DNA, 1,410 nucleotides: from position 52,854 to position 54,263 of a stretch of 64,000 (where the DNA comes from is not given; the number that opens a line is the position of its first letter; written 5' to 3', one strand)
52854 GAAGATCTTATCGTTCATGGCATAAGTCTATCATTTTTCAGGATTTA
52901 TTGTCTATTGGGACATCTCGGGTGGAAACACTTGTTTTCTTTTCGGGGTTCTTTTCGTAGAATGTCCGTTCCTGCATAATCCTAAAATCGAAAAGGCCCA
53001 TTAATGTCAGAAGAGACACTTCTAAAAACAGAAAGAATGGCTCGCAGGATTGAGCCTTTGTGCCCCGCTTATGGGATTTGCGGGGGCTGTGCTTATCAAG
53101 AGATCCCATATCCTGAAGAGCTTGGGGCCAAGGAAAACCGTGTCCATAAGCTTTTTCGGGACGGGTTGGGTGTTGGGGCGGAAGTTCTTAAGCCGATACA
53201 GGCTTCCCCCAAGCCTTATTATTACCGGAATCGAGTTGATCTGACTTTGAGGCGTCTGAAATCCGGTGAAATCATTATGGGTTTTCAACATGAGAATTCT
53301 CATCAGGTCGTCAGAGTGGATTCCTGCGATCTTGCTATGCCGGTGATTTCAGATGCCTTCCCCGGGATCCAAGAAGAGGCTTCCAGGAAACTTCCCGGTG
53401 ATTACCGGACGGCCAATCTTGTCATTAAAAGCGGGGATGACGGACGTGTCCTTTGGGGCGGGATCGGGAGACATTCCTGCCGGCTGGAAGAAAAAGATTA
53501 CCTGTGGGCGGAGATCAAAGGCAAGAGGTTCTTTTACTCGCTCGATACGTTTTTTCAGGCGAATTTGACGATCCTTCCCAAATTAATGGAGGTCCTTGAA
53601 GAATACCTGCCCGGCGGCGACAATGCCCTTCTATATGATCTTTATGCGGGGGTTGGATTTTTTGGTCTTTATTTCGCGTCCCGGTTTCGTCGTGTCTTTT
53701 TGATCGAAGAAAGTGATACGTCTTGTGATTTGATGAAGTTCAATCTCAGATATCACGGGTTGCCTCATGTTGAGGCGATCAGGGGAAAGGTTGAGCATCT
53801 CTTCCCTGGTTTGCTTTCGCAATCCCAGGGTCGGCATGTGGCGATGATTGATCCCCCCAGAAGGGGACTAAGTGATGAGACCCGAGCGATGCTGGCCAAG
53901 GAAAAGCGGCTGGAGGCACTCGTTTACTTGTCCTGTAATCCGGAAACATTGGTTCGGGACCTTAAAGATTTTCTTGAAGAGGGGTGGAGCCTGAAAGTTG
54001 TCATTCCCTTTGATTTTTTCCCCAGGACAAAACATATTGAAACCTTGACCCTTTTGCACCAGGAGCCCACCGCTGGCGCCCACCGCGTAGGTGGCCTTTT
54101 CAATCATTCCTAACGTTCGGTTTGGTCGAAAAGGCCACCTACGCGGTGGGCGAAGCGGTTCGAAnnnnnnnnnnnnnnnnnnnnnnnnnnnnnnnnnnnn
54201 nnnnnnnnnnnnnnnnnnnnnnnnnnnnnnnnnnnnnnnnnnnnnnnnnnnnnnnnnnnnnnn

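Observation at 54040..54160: REP doublet with 25-bp perfect inverted repeat has replaced the native 3' end of the rlmD-like gene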

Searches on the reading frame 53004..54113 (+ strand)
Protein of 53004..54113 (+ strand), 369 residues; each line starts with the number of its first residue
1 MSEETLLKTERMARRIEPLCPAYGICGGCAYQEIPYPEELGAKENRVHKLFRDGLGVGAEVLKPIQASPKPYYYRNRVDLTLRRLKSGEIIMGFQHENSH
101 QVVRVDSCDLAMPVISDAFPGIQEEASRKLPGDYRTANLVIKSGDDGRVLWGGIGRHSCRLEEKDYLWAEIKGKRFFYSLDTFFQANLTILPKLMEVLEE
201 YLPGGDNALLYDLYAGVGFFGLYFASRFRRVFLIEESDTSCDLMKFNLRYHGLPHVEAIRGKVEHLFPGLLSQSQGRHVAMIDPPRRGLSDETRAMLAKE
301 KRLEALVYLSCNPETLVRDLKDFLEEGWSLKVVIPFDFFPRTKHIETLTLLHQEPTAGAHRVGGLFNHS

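Call 10: search_protein_families(library=pfam, proteins=[window:53004-54113:+])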
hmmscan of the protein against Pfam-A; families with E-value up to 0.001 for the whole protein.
window:53004-54113:+ (369 aa): 2 families
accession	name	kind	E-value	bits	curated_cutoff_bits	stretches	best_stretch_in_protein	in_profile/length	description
PF05958.17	tRNA_U5-meth_tr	-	2e-21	76.9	23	1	170-353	164-356/357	tRNA (Uracil-5-)-methyltransferase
PF03602.21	Cons_hypoth95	-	5.9e-06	26.5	24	1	198-312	36-151/182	Conserved hypothetical protein 95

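Call 12: find_homologous_proteins(query=window:53004-54113:+)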
Query window:53004-54113:+ (369 aa): 1051 proteins with E <= 0.001 among 5434 candidates; the best 120 are listed.
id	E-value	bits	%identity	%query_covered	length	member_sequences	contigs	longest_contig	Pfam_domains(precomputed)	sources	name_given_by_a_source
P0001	1.6e-252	855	100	100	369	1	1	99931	PF03602.22,PF05958.18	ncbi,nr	ncbi:MAG: class I SAM-dependent RNA methyltransferase [Candidatus Omnitrophica bacterium]|nr:class I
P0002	6.9e-121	422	54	91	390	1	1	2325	PF05958.18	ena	-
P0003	1.6e-119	418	55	92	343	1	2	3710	PF05958.18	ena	-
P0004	9.1e-119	415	51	92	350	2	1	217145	PF05958.18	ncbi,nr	ncbi:MAG: hypothetical protein Q8R76_05705 [Candidatus Omnitrophota bacterium]|nr:hypothetical prote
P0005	8.6e-118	412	54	91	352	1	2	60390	PF05958.18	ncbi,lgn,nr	ncbi:MAG: class I SAM-dependent RNA methyltransferase [Candidatus Omnitrophica bacterium]|nr:class I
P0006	3.6e-116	406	53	92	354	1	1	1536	PF05958.18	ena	-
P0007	1.6e-115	404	53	91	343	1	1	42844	PF05958.18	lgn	-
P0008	5.7e-115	403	50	94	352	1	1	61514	PF05958.18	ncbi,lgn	-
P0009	2.1e-114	401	51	91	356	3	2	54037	PF05958.18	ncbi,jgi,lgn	ncbi:MAG: hypothetical protein WC352_00455 [Candidatus Omnitrophota bacterium]|jgi:tRNA/tmRNA/rRNA u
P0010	1.1e-113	398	51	95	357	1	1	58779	PF05958.18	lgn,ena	-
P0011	1.2e-113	398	50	95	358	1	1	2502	PF05958.18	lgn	-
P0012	2.4e-113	397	50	95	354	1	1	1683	PF05958.18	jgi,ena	-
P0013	3.0e-113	397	51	94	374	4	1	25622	PF05958.18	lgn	-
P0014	3.2e-113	397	51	94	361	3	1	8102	PF05958.18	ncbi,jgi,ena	jgi:23S rRNA (uracil1939-C5)-methyltransferase/tRNA (uracil-5-)-methyltransferase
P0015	7.0e-113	396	51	94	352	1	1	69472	PF05958.18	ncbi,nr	ncbi:MAG: class I SAM-dependent RNA methyltransferase [Candidatus Omnitrophica bacterium]|nr:class I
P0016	1.2e-112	395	51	95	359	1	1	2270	PF05958.18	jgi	jgi:23S rRNA (uracil1939-C5)-methyltransferase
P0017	1.8e-112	394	51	93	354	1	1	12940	PF05958.18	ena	-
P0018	3.5e-112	393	51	91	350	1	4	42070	PF05958.18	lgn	-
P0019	4.5e-112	393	52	91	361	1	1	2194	PF05958.18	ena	-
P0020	5.7e-112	393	52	92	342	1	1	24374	PF05958.18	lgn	-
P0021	5.8e-112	393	51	94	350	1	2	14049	PF05958.18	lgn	-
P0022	6.1e-112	393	52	91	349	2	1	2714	PF05958.18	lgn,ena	-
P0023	9.0e-112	392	52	94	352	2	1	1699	PF05958.18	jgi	-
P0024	9.5e-112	392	53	91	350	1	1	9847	PF03602.22,PF02475.24,PF05958.18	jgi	jgi:23S rRNA (uracil1939-C5)-methyltransferase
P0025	1.2e-111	392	49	96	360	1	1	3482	PF05958.18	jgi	jgi:tRNA/tmRNA/rRNA uracil-C5-methylase (TrmA/RlmC/RlmD family)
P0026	1.3e-111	391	50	96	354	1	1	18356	PF05958.18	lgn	-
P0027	1.6e-111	391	51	91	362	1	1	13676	PF05958.18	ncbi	-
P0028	1.8e-111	391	51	92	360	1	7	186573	PF05958.18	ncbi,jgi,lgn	jgi:tRNA/tmRNA/rRNA uracil-C5-methylase (TrmA/RlmC/RlmD family)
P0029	2.9e-111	390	50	93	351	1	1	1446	PF05958.18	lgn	-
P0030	5.2e-111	389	51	91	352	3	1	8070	PF05958.18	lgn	-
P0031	5.3e-111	389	51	93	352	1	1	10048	PF05958.18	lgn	-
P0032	5.5e-111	389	50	91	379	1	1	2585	PF03602.22,PF05958.18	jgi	-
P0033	7.7e-111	389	51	94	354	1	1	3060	PF05958.18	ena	-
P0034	8.7e-111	389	51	95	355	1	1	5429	PF05958.18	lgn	-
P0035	1.2e-110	388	50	95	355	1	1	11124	PF05958.18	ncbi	-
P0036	1.5e-110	388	52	91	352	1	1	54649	PF05958.18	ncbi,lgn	-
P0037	1.9e-110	388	51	91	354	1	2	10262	PF05958.18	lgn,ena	-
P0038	3.8e-110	387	50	92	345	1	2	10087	PF05958.18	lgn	-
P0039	3.9e-110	387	51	97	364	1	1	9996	PF05958.18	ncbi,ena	-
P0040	4.2e-110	386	50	91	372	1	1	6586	PF05958.18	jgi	jgi:23S rRNA (uracil1939-C5)-methyltransferase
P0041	1.2e-109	385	49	95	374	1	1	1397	PF05958.18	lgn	-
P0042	1.3e-109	385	50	94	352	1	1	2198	PF05958.18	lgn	-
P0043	1.9e-109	384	49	92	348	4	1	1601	PF05958.18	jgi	-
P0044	2.1e-109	384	50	91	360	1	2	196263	PF05958.18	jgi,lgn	jgi:tRNA/tmRNA/rRNA uracil-C5-methylase (TrmA/RlmC/RlmD family)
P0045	3.5e-109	383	50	92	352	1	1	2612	PF05958.18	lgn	-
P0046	3.8e-109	383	51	91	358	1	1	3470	PF05958.18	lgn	-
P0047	4.5e-109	383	52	91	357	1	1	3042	PF05958.18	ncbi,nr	ncbi:MAG: hypothetical protein NC930_09335 [Candidatus Omnitrophica bacterium]|nr:hypothetical prote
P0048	5.2e-109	383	49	92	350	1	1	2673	PF05958.18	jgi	-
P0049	6.3e-109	383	50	92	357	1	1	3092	PF05958.18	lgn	-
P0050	6.9e-109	382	50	91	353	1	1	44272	PF05958.18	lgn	-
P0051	8.4e-109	382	48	95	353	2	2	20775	PF05958.18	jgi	jgi:23S rRNA (uracil1939-C5)-methyltransferase/tRNA (uracil-5-)-methyltransferase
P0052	9.3e-109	382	50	93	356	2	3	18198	PF05958.18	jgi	-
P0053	1.6e-108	381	48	94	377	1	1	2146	PF05958.18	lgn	-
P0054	1.7e-108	381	50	89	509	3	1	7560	PF13847.13,PF02390.24,PF05958.18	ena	-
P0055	2.1e-108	381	49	94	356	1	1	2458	PF05958.18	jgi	-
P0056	3.0e-108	380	48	94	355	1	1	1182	PF05958.18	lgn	-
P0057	4.0e-108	380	49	92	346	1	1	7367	PF05958.18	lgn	-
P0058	4.9e-108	380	51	91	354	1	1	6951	PF05958.18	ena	-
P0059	5.8e-108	379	51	91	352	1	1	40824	PF05958.18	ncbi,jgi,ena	-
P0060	7.8e-108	379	49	92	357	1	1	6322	PF05958.18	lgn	-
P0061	7.9e-108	379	48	94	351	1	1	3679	PF05958.18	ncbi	-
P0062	9.1e-108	379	49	92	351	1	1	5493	PF05958.18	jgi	jgi:tRNA/tmRNA/rRNA uracil-C5-methylase (TrmA/RlmC/RlmD family)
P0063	1.3e-107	378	51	91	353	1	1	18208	PF05958.18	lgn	-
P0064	1.3e-107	378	48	93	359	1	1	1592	PF05958.18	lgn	-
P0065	1.4e-107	378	50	92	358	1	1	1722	PF05958.18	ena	-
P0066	1.6e-107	378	49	95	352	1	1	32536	PF03602.22,PF05958.18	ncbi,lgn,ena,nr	ncbi:MAG: class I SAM-dependent RNA methyltransferase [Candidatus Omnitrophica bacterium]|nr:class I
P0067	1.7e-107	378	49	95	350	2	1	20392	PF05958.18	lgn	-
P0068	2.0e-107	378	50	91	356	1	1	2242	PF05958.18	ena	-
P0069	2.1e-107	378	49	92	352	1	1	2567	PF05958.18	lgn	-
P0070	2.4e-107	377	51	91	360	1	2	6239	PF05958.18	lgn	-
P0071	2.6e-107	377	47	95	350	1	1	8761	PF05958.18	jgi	-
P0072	2.6e-107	377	52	92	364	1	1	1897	PF05958.18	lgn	-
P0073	3.1e-107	377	50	91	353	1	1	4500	PF05958.18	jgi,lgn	-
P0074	3.2e-107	377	49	93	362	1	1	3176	PF05958.18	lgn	-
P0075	4.9e-107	376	49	92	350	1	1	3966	PF05958.18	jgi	-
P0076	5.0e-107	376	48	93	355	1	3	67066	PF05958.18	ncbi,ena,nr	ncbi:MAG: hypothetical protein A2Z83_01025 [Omnitrophica bacterium GWA2_52_8]|nr:MAG: hypothetical p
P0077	5.9e-107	376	47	93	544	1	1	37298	PF13847.13,PF13649.13,PF02390.24,PF05958.18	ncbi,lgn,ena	-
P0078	6.4e-107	376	51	92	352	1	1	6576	PF05958.18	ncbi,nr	ncbi:MAG TPA: hypothetical protein VD913_00890 [bacterium]|nr:hypothetical protein [bacterium]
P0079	8.3e-107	376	50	92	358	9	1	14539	PF05958.18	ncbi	-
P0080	9.0e-107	376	49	95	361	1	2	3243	PF05958.18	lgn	-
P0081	1.2e-106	375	50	93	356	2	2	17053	PF05958.18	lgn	-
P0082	1.2e-106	375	51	92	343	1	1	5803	PF05958.18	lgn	-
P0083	1.3e-106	375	48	95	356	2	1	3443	PF05958.18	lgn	-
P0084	1.4e-106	375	49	93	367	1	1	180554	PF05958.18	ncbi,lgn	-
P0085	1.6e-106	375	49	91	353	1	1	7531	PF05958.18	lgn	-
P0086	1.7e-106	375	50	90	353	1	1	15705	PF05958.18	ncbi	-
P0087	2.3e-106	374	49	91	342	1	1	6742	PF05958.18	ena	-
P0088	2.3e-106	374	48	92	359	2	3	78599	PF05958.18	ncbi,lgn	-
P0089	2.3e-106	374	48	92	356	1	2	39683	PF05958.18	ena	-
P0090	2.4e-106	374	50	92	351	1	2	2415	PF05958.18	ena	-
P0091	2.8e-106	374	50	91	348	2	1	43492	PF05958.18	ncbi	ncbi:MAG: hypothetical protein ABH891_09850 [Candidatus Omnitrophota bacterium]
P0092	3.8e-106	373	51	91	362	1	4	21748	PF05958.18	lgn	-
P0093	4.5e-106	373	51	91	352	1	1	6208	PF05958.18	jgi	jgi:23S rRNA (uracil1939-C5)-methyltransferase/tRNA (uracil-5-)-methyltransferase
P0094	5.0e-106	373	49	92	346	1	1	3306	PF05958.18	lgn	-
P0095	6.4e-106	373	50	90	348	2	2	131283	PF05958.18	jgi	-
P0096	6.4e-106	373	44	91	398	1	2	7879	PF05958.18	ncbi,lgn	-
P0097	7.7e-106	372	50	91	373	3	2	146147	PF05958.18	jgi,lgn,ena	-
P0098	8.0e-106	372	47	97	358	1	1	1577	PF05958.18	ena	-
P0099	8.3e-106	372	48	95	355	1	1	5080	PF03602.22,PF02475.24,PF09445.17,PF05958.18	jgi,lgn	-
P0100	9.6e-106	372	49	91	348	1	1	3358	PF05958.18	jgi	jgi:tRNA/tmRNA/rRNA uracil-C5-methylase (TrmA/RlmC/RlmD family)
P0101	1.0e-105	372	49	92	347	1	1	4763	PF05958.18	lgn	-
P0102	1.4e-105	372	47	91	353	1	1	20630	PF13847.13,PF05958.18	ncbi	-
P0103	1.5e-105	372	48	91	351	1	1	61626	PF05958.18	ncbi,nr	ncbi:MAG: class I SAM-dependent RNA methyltransferase [Candidatus Omnitrophica bacterium]|nr:class I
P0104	1.5e-105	372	50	91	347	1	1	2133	PF13847.13,PF05958.18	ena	-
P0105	1.5e-105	371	48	93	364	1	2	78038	PF05958.18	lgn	-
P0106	1.9e-105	371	52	91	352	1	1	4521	PF03602.22,PF02475.24,PF05958.18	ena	-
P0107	2.3e-105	371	46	94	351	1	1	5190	PF05958.18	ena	-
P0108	2.9e-105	371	48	93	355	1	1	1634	PF05958.18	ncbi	-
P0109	3.1e-105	370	50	91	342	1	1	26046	PF05958.18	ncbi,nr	ncbi:MAG: class I SAM-dependent RNA methyltransferase [Candidatus Omnitrophica bacterium]|nr:class I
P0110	3.1e-105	370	49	93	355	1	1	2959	PF05958.18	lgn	-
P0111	3.2e-105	370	50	91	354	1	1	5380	PF05958.18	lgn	-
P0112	3.2e-105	370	47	92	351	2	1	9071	PF05958.18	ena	-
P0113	3.4e-105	370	50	91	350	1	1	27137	PF13847.13,PF05958.18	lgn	-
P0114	4.1e-105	370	48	91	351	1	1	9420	PF05958.18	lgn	-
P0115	4.5e-105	370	50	91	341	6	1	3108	PF05958.18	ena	-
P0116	4.9e-105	370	47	92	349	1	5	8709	PF05958.18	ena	-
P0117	6.3e-105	369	47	94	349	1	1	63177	PF05958.18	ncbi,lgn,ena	-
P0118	7.0e-105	369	49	91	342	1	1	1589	PF13847.13,PF05958.18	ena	-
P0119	8.2e-105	369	50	92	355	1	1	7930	PF05958.18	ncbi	-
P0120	8.4e-105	369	49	91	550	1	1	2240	PF13847.13,PF05175.21,PF13649.13,PF02390.24,PF05958.18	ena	-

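Call 17: find_encoding_contigs(protein=P0001, flank=10000, max_places=4)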
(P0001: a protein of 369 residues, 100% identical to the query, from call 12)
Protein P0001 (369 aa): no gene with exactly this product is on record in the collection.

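Call 18: find_encoding_contigs(protein=P0004, flank=3000, max_places=2)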
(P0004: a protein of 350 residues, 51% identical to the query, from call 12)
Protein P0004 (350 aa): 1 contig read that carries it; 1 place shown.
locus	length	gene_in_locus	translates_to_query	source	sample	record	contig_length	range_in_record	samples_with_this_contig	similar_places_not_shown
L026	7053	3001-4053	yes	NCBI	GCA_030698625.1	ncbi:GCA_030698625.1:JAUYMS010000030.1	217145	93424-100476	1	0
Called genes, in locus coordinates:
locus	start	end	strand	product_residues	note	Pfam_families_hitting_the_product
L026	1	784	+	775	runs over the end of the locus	PF00989:PAS, PF08448:PAS_4 (faint), PF13426:PAS_9 (faint), PF00512:HisKA, PF02518:HATPase_c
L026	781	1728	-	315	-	PF01073:3Beta_HSD, PF01370:Epimerase, PF02719:Polysacc_synt_2 (weak), PF04321:RmlD_sub_bind, PF16363:GDP_Man_Dehyd, PF07993:NAD_binding_4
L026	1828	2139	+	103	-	-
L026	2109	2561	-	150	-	PF01288:HPPK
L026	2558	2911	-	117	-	PF02152:FolB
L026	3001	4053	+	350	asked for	PF05958:tRNA_U5-meth_tr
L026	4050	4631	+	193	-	PF24675:NpmA (weak), PF02390:Methyltransf_4, PF13649:Methyltransf_25 (weak)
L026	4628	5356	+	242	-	PF01479:S4 (weak), PF00849:PseudoU_synth_2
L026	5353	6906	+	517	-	PF02321:OEP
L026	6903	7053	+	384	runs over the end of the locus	PF00578:AhpC-TSA, PF08534:Redoxin (weak), PF13905:Thioredoxin_8 (faint), PF17991:Thioredoxin_10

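Call 19: find_encoding_contigs(protein=P0005, flank=3000, max_places=2)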
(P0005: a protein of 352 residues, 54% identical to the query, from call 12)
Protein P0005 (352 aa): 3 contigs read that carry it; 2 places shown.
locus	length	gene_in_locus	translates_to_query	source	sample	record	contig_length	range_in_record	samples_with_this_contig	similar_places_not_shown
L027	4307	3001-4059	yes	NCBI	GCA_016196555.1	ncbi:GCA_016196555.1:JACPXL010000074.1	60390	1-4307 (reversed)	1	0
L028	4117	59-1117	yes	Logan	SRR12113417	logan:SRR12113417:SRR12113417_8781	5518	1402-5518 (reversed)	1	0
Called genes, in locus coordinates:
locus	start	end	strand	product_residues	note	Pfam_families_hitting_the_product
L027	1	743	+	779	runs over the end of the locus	PF00989:PAS, PF08448:PAS_4 (weak), PF13188:PAS_8 (weak), PF13426:PAS_9 (weak), PF00512:HisKA, PF02518:HATPase_c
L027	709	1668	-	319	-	PF01073:3Beta_HSD, PF01370:Epimerase, PF02719:Polysacc_synt_2 (weak), PF04321:RmlD_sub_bind, PF16363:GDP_Man_Dehyd, PF07993:NAD_binding_4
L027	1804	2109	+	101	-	-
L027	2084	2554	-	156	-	PF01288:HPPK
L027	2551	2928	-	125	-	PF02152:FolB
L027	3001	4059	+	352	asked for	PF05958:tRNA_U5-meth_tr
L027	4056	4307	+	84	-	PF02390:Methyltransf_4, PF13847:Methyltransf_31, PF13649:Methyltransf_25 (weak)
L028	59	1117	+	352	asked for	PF05958:tRNA_U5-meth_tr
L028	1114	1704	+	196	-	PF02390:Methyltransf_4, PF13847:Methyltransf_31, PF13649:Methyltransf_25 (weak)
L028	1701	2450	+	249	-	PF01479:S4 (weak), PF00849:PseudoU_synth_2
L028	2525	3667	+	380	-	PF00578:AhpC-TSA, PF08534:Redoxin, PF13905:Thioredoxin_8 (weak), PF17991:Thioredoxin_10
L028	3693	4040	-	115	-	-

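Call 26: search_protein_families(library=ncbifam, proteins=[window:53004-54113:+])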
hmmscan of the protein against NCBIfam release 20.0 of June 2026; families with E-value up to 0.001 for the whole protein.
window:53004-54113:+ (369 aa): 7 families
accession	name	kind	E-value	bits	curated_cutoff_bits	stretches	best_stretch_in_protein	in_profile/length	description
TIGR00479.1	rumA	equivalog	3.7e-53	180.9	183.55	2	169-346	256-432/432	23S rRNA (uracil(1939)-C(5))-methyltransferase RlmD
NF009639.0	PRK13168.1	equivalog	4.6e-43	147.7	458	2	172-352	266-444/446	23S rRNA (uracil(1939)-C(5))-methyltransferase RlmD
NF002910.0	PRK03522.2-3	equivalog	4.5e-29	101.7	558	2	160-353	188-382/383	23S rRNA (uracil(747)-C(5))-methyltransferase RlmC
NF002909.0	PRK03522.2-1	equivalog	2.2e-26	92.9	553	2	161-353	187-373/374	23S rRNA (uracil(747)-C(5))-methyltransferase RlmC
TIGR02143.1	trmA_only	equivalog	6.6e-22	78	334.65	1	165-353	152-351/352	tRNA (uridine(54)-C5)-methyltransferase TrmA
TIGR02085.1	meth_trns_rumB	equivalog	3e-20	72.5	429.5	1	161-352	188-373/374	23S rRNA (uracil(747)-C(5))-methyltransferase RlmC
NF002913.0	PRK03522.2-6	equivalog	2.6e-08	33.6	537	1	279-351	269-338/342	23S rRNA (uracil(747)-C(5))-methyltransferase RlmC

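Call 29: find_encoding_contigs(protein=P0003, flank=2500, max_places=2)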
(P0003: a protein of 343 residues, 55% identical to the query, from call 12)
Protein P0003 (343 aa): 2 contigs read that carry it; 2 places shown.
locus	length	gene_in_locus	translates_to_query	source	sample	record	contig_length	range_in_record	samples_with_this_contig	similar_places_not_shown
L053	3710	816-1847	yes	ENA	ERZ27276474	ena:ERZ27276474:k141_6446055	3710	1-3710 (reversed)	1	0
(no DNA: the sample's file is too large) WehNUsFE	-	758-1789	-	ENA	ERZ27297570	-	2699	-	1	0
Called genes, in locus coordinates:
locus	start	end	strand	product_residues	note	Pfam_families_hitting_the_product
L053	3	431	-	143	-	?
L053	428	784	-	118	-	PF02152:FolB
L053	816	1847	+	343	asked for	PF05958:tRNA_U5-meth_tr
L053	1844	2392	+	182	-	PF24675:NpmA (weak), PF02390:Methyltransf_4, PF13847:Methyltransf_31, PF13649:Methyltransf_25 (weak)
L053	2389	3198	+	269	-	PF01479:S4 (weak), PF00849:PseudoU_synth_2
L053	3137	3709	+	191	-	?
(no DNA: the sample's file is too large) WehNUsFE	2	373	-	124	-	?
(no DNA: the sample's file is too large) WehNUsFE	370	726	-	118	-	PF02152:FolB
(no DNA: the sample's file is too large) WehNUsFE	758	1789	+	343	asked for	PF05958:tRNA_U5-meth_tr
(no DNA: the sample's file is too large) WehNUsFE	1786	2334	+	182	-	PF24675:NpmA (weak), PF02390:Methyltransf_4, PF13847:Methyltransf_31, PF13649:Methyltransf_25 (weak)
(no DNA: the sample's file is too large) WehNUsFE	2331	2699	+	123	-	?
